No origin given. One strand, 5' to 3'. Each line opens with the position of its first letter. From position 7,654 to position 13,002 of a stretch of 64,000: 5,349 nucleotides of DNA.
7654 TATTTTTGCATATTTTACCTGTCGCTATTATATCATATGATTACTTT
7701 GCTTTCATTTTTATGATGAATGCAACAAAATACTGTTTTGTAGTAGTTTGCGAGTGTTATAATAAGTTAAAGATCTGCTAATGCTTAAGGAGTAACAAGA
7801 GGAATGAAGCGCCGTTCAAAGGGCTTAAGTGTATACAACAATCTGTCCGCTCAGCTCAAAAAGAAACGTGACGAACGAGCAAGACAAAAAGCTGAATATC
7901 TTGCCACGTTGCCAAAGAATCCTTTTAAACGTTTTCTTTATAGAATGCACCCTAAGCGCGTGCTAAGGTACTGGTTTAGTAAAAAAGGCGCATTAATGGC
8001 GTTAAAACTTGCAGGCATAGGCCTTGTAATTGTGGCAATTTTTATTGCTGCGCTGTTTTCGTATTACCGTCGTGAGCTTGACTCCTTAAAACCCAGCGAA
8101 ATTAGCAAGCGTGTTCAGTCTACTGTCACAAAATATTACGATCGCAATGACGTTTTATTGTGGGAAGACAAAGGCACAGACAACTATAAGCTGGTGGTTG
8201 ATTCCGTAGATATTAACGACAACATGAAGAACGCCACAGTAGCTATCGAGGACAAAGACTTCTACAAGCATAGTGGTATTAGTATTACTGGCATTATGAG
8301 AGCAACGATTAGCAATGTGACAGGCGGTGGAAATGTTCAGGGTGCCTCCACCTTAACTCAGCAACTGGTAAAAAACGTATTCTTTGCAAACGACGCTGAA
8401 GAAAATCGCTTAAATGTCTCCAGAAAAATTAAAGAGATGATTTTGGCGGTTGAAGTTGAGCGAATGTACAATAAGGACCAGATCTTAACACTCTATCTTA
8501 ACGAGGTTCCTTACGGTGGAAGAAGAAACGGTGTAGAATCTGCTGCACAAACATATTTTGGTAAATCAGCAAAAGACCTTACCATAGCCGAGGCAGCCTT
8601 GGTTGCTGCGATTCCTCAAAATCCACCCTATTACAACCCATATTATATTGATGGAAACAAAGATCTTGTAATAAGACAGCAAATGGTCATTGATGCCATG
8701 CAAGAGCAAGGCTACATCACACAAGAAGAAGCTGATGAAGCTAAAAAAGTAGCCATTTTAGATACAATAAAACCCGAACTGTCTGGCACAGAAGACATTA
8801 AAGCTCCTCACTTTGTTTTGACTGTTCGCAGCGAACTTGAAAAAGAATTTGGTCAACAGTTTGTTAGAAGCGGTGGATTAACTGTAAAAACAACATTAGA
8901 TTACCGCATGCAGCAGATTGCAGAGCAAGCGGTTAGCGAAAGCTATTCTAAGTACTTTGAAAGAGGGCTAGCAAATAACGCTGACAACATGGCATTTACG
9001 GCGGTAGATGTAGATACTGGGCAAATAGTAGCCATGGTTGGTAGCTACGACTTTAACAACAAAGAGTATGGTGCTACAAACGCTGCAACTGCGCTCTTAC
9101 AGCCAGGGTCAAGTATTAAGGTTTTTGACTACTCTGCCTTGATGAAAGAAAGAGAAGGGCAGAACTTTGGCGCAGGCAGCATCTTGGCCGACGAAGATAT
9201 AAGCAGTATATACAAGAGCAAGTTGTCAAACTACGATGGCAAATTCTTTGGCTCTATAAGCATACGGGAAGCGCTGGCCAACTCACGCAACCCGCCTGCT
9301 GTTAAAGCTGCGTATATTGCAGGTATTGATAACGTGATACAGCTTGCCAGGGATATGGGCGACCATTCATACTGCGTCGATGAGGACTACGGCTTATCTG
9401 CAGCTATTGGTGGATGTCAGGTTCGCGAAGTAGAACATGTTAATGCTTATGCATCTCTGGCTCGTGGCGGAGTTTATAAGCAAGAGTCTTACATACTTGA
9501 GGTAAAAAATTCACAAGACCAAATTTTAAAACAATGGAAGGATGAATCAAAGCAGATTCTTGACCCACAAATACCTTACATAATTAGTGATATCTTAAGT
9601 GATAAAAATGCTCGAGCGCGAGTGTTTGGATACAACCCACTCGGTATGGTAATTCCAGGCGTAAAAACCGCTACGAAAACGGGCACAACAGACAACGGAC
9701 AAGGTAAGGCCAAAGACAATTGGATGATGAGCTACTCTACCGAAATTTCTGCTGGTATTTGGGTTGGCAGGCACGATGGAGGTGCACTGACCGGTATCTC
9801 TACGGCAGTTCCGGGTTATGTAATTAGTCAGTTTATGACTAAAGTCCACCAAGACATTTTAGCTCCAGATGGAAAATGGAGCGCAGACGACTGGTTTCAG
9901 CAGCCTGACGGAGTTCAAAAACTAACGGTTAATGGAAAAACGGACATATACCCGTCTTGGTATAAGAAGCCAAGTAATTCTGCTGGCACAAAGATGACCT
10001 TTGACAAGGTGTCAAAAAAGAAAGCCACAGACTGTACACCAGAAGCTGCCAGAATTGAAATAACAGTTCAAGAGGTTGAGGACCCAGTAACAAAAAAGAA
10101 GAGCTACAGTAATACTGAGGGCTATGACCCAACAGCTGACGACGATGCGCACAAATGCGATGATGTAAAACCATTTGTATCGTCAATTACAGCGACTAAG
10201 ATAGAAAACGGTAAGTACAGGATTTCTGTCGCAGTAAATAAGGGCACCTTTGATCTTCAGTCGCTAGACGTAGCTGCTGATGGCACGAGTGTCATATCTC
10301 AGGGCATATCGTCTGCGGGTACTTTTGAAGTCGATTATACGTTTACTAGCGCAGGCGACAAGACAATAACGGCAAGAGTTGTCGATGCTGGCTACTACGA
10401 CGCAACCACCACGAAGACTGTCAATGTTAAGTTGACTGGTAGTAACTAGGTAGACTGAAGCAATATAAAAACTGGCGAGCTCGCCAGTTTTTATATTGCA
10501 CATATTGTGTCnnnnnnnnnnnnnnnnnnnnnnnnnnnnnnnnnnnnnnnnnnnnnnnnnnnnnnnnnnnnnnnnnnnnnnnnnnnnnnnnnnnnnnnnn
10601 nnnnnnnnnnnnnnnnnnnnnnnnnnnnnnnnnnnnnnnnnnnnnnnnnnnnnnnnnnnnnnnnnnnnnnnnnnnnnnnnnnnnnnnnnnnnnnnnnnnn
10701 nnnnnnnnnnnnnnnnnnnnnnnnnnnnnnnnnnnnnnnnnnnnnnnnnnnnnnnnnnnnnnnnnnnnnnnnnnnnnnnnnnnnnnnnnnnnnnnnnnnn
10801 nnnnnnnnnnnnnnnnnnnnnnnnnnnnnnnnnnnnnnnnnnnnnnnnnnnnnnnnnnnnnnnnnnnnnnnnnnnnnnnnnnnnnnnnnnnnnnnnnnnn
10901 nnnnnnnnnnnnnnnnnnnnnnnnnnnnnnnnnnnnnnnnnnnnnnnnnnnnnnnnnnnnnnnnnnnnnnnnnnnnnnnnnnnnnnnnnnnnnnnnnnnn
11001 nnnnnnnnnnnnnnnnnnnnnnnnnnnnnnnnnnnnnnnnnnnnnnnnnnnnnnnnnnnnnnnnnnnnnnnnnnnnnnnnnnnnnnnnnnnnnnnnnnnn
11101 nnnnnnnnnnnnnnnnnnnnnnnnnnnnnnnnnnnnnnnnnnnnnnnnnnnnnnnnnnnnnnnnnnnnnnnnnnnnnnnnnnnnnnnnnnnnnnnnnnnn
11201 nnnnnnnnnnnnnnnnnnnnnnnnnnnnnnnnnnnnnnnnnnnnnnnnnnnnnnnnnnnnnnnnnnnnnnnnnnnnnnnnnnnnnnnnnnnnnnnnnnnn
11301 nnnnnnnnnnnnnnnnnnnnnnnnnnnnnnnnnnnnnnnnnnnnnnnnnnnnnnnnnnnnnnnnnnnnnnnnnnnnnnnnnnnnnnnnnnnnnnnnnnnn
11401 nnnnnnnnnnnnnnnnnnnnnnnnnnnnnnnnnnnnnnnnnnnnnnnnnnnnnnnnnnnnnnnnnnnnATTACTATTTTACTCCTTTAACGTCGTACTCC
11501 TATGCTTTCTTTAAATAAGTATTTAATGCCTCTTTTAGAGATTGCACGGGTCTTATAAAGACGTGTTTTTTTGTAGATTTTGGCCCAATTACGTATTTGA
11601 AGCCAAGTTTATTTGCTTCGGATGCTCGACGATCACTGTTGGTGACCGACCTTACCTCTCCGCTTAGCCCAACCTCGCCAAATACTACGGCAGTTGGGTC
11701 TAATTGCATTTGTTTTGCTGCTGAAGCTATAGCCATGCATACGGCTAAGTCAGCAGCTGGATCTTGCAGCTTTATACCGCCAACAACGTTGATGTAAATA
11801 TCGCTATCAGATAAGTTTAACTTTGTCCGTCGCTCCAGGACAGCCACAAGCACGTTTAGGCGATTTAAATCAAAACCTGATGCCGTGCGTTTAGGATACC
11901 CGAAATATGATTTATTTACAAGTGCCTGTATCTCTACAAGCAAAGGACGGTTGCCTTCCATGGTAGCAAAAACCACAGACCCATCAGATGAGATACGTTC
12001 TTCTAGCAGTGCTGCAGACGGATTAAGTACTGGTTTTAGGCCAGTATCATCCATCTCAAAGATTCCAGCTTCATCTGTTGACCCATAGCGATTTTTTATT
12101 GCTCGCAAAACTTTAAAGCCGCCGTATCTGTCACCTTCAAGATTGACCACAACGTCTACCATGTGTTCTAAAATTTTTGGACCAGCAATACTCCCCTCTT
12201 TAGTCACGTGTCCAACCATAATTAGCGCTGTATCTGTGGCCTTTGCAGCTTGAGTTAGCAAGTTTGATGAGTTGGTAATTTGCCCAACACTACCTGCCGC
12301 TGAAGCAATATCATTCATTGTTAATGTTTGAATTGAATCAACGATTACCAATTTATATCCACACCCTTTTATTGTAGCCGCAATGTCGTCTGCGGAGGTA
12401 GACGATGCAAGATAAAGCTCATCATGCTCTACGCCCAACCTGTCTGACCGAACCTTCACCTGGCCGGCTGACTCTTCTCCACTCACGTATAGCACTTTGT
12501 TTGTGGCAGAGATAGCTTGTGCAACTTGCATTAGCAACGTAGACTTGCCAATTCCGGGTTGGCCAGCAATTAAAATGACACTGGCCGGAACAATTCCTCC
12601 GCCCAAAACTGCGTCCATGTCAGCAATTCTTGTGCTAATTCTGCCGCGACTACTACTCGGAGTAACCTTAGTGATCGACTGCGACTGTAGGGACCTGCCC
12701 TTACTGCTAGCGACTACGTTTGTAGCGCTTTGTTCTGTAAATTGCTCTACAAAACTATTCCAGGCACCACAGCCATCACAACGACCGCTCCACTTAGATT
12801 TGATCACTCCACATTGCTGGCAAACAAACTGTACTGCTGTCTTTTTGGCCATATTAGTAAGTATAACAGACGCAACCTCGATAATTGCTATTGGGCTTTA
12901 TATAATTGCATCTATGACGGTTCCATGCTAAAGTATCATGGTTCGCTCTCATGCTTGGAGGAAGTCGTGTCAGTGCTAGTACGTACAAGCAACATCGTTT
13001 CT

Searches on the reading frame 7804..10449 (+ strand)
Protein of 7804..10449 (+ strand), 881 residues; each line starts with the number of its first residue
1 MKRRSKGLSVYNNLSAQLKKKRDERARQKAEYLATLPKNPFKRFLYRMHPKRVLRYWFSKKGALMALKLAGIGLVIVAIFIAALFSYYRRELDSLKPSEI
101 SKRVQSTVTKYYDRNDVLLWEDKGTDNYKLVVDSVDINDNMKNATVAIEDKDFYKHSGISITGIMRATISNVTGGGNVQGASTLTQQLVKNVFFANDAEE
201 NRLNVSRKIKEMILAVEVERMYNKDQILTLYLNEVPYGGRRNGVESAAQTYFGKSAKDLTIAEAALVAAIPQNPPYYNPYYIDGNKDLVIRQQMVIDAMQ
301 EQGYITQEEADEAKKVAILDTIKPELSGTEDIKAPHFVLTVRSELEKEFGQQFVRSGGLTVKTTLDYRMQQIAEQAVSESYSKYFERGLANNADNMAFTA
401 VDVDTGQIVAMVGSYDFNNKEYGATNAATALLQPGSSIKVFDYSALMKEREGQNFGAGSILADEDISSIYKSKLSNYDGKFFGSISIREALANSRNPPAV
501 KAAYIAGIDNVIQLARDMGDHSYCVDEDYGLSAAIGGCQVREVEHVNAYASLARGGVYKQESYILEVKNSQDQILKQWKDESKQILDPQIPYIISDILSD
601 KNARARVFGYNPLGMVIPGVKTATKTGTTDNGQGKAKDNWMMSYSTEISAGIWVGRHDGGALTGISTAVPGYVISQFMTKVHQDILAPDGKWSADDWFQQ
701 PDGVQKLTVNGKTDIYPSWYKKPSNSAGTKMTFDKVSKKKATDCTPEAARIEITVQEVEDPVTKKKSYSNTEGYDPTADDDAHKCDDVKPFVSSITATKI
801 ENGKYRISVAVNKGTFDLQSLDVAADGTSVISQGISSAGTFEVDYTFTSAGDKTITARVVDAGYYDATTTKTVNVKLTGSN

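Call 53: search_protein_families(library=pfam, proteins=[window:7804-10449:+], max_evalue=0.00001)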
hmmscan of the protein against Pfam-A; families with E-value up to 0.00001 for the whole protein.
window:7804-10449:+ (881 aa): 2 families
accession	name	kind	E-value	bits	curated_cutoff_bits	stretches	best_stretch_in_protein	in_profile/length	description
PF00912.28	Transgly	-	2.2e-57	193.8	27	1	126-300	11-178/178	Transglycosylase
PF00905.27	Transpeptidase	-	8.9e-15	55.1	22.1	1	396-646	1-266/299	Penicillin binding protein transpeptidase domain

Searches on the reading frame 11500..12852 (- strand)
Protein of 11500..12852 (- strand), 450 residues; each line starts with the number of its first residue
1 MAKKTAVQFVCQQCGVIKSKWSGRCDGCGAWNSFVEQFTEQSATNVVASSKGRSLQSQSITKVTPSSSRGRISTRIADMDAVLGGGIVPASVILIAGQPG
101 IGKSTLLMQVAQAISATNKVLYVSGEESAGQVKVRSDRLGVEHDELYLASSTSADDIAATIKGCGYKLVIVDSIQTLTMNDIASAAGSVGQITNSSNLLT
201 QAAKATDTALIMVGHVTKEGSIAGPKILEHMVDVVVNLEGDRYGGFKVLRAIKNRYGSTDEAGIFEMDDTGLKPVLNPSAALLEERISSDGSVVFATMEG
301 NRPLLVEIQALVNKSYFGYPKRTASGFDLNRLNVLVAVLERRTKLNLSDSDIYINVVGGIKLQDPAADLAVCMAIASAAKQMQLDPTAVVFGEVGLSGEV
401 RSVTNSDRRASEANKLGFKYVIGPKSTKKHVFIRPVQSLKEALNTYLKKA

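Call 53: search_protein_families(library=pfam, proteins=[window:11500-12852:-], max_evalue=0.00001)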
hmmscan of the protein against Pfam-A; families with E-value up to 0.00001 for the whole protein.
window:11500-12852:- (450 aa): 5 families
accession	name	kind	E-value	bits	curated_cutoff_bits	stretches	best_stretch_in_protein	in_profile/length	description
PF06745.19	ATPase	-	1.5e-17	64.2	26.6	1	73-146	2-77/231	KaiC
PF13481.12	AAA_25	-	1.1e-16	61.5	27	1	70-220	13-194/195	AAA domain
PF18073.7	Zn_ribbon_LapB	-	4e-10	39.6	25.7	1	9-36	1-28/28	Rubredoxin metal binding domain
PF03796.21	DnaB_C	-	9.4e-09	35.5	27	1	72-184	2-119/255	DnaB-like helicase C terminal domain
PF13541.12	ChlI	-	9.7e-08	32.4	27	1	343-425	36-119/121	Subunit ChlI of Mg-chelatase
